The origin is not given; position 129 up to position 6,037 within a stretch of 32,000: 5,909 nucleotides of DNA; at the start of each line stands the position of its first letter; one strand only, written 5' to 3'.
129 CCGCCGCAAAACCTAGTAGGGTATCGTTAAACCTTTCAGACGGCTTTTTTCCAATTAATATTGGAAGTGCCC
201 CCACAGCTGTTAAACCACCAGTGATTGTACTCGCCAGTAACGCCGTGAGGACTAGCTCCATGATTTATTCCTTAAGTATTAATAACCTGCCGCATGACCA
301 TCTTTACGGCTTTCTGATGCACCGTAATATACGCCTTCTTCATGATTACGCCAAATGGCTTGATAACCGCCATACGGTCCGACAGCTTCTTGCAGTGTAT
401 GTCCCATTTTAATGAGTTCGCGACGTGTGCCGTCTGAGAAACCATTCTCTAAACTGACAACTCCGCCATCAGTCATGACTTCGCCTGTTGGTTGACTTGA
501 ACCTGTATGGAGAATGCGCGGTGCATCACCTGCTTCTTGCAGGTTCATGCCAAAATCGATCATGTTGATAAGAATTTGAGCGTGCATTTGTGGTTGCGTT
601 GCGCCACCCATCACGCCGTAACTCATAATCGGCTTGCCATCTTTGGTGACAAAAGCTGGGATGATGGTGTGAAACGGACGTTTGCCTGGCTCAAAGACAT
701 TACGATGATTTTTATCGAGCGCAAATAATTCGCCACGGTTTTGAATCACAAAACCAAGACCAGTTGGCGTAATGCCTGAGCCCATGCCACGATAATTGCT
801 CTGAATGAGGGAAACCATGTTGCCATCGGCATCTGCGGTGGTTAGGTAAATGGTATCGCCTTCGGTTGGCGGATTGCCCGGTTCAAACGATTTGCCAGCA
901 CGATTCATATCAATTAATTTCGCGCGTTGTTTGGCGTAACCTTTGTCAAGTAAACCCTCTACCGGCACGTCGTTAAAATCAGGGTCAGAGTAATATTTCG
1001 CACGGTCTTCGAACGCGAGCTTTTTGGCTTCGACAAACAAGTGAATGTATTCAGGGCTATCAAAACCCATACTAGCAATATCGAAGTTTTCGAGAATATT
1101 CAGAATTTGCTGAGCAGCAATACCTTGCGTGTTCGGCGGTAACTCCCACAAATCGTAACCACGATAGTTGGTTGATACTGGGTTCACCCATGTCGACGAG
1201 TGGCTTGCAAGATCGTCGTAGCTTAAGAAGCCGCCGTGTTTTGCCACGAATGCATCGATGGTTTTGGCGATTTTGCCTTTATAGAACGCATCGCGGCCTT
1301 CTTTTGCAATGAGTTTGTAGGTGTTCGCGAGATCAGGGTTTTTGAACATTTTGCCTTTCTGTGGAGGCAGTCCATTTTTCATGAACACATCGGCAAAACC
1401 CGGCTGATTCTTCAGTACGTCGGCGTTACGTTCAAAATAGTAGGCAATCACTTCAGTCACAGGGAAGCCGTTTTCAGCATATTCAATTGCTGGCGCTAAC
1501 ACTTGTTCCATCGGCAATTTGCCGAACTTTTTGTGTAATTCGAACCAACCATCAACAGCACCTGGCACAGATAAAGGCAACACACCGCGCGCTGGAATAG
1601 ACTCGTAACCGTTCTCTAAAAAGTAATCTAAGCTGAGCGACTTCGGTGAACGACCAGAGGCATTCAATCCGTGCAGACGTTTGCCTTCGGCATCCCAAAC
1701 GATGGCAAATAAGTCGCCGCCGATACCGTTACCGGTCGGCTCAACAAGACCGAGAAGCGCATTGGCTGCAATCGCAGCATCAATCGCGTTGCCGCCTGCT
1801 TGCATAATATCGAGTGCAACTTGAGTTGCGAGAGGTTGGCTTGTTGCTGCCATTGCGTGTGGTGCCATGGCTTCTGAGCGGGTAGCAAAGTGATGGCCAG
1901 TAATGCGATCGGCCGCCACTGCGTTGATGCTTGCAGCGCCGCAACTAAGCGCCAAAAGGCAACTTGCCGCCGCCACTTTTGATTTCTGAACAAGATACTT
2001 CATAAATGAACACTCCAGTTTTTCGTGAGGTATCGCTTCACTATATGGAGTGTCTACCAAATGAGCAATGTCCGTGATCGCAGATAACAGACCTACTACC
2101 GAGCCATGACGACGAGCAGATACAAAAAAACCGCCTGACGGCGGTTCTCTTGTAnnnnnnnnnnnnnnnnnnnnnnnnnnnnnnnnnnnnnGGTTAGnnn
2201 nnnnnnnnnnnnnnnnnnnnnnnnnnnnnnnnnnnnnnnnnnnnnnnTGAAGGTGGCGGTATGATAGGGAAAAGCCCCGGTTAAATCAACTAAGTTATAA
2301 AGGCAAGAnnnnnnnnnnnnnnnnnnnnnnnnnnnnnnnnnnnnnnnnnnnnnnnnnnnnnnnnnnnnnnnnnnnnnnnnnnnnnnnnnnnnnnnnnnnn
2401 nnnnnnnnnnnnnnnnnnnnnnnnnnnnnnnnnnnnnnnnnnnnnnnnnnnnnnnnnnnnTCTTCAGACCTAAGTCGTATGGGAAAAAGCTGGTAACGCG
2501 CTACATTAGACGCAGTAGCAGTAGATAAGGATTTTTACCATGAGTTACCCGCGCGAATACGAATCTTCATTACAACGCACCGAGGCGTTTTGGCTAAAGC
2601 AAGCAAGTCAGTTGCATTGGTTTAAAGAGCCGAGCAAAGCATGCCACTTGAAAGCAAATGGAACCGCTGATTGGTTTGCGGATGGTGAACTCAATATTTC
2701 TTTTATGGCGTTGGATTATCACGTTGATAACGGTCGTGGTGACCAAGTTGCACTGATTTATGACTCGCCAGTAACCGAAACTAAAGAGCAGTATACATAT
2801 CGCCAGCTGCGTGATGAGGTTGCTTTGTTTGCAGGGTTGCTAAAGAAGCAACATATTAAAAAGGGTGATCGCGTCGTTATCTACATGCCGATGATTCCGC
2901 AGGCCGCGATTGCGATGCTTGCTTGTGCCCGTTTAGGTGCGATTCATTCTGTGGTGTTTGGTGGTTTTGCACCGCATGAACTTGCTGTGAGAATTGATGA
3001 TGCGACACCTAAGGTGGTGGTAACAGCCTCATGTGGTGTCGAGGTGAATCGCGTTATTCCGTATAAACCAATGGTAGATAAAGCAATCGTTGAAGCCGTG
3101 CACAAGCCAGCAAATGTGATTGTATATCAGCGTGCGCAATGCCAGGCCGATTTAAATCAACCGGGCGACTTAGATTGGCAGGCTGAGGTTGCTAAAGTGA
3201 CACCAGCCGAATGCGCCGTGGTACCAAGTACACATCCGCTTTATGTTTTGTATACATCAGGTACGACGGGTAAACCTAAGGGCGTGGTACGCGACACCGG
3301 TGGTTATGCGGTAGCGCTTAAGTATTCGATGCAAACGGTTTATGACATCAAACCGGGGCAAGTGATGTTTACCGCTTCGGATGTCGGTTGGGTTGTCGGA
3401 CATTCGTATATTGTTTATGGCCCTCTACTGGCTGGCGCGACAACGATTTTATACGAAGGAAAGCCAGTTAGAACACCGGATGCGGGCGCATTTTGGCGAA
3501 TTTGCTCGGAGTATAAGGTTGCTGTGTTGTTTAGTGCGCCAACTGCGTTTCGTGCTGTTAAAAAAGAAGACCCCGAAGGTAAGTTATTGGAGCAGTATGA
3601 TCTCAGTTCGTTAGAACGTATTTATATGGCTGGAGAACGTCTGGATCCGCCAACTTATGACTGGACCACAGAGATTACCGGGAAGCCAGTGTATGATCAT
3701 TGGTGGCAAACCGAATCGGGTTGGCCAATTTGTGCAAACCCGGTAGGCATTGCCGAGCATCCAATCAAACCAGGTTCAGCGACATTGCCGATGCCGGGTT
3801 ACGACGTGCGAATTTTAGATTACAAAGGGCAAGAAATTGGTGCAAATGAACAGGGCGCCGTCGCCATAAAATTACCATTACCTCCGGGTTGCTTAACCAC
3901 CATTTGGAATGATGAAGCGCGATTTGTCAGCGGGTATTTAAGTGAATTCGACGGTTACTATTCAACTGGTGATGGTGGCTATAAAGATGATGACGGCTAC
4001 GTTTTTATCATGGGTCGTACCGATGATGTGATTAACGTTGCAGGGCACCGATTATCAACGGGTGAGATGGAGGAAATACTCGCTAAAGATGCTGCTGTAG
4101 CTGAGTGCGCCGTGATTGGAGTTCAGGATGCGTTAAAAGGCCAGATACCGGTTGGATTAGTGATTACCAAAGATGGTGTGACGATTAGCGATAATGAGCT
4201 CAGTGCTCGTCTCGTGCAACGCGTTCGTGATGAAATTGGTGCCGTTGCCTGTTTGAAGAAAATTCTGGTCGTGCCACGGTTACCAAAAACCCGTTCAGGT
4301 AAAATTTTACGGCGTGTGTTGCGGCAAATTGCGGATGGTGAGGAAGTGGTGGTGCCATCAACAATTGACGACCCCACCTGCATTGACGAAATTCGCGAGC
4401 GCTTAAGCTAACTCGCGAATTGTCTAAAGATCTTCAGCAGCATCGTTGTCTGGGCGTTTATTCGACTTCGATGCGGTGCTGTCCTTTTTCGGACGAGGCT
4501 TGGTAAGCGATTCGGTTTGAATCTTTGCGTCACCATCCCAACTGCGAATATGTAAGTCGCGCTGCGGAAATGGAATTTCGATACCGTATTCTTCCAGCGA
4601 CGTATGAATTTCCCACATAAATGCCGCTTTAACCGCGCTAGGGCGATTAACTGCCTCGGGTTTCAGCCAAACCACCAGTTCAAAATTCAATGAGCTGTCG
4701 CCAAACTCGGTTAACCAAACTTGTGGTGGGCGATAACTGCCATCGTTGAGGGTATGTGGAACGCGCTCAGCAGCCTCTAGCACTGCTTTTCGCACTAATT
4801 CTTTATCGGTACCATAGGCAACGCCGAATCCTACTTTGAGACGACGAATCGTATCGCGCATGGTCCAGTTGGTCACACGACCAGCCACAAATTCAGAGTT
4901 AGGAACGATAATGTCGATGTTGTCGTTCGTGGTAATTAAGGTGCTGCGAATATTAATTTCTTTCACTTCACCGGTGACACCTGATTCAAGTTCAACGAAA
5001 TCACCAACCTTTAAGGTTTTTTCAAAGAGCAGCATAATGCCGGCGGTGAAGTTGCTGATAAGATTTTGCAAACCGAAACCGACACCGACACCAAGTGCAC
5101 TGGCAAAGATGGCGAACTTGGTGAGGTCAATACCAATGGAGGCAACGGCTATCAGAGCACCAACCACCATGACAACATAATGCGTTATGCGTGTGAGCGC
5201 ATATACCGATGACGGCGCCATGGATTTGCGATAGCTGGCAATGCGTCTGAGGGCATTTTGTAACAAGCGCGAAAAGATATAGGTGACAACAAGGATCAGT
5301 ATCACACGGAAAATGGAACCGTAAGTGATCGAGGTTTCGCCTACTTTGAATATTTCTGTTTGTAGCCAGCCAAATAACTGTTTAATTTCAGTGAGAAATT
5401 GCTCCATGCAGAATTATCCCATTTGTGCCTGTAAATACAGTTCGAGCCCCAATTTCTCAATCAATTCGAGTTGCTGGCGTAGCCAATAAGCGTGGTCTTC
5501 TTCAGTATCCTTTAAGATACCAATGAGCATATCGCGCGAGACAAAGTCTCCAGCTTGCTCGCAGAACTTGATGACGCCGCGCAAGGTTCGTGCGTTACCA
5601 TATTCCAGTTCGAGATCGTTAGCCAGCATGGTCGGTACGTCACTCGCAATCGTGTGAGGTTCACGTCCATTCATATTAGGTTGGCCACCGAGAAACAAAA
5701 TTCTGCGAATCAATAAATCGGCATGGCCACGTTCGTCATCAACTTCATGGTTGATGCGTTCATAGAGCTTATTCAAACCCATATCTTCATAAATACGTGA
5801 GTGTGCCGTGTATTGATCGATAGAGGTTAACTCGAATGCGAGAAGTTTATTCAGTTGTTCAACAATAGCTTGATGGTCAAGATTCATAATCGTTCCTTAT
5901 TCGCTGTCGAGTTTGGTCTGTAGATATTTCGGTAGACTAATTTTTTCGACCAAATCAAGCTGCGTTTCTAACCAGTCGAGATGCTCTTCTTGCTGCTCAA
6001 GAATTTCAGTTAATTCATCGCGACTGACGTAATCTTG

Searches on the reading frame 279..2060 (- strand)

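Call 70: search_protein_families(library=pfam, proteins=[window:279-2060:-], max_evalue=0.000001)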
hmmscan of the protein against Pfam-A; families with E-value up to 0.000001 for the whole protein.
window:279-2060:- (593 aa): 1 family
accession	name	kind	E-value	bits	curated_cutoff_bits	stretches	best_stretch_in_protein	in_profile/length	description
PF01019.26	G_glu_transpept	-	8.9e-164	546.5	27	1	84-588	2-512/512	Gamma-glutamyltranspeptidase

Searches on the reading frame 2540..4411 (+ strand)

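Call 70: search_protein_families(library=pfam, proteins=[window:2540-4411:+], max_evalue=0.000001)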
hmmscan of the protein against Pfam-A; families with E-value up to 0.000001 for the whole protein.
window:2540-4411:+ (623 aa): 3 families
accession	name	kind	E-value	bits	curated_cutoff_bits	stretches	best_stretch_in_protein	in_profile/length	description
PF00501.34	AMP-binding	-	1.5e-74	251.5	29.9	1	64-444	6-375/384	AMP-binding enzyme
PF13193.12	AMP-binding_C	-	8e-25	88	24.5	1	509-588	1-76/76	AMP-binding enzyme C-terminal domain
PF16177.11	ACAS_N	-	7.9e-14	51.6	27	1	3-55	1-53/55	Acetyl-coenzyme A synthetase N-terminus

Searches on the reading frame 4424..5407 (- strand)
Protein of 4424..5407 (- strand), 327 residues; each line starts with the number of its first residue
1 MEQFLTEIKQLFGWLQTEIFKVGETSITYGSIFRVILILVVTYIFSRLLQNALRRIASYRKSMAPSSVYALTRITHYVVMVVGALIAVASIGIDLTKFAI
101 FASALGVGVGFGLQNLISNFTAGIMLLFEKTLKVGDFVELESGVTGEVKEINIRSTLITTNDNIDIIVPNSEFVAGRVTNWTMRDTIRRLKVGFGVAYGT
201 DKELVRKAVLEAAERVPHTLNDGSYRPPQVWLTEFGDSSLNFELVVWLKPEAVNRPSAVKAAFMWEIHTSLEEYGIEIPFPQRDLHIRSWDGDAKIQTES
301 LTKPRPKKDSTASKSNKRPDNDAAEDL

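Call 70: search_protein_families(library=pfam, proteins=[window:4424-5407:-], max_evalue=0.000001)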
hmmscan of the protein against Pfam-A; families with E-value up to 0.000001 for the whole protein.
window:4424-5407:- (327 aa): 2 families
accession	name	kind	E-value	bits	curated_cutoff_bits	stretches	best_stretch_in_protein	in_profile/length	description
PF00924.24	MS_channel_2nd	-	6.3e-20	71.5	20.2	1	115-182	1-67/68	Mechanosensitive ion channel, beta-domain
PF21082.3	MS_channel_3rd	-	8.7e-16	58.6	21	1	191-278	2-88/88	Mechanosensitive ion channel MscS, C-terminal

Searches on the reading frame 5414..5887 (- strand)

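Call 70: search_protein_families(library=pfam, proteins=[window:5414-5887:-], max_evalue=0.000001)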
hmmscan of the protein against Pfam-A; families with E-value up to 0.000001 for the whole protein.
window:5414-5887:- (157 aa): 1 family
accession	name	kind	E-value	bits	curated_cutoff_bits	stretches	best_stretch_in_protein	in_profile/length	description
PF00210.30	Ferritin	-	2.6e-36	125.1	24.5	1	10-145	2-141/142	Ferritin-like domain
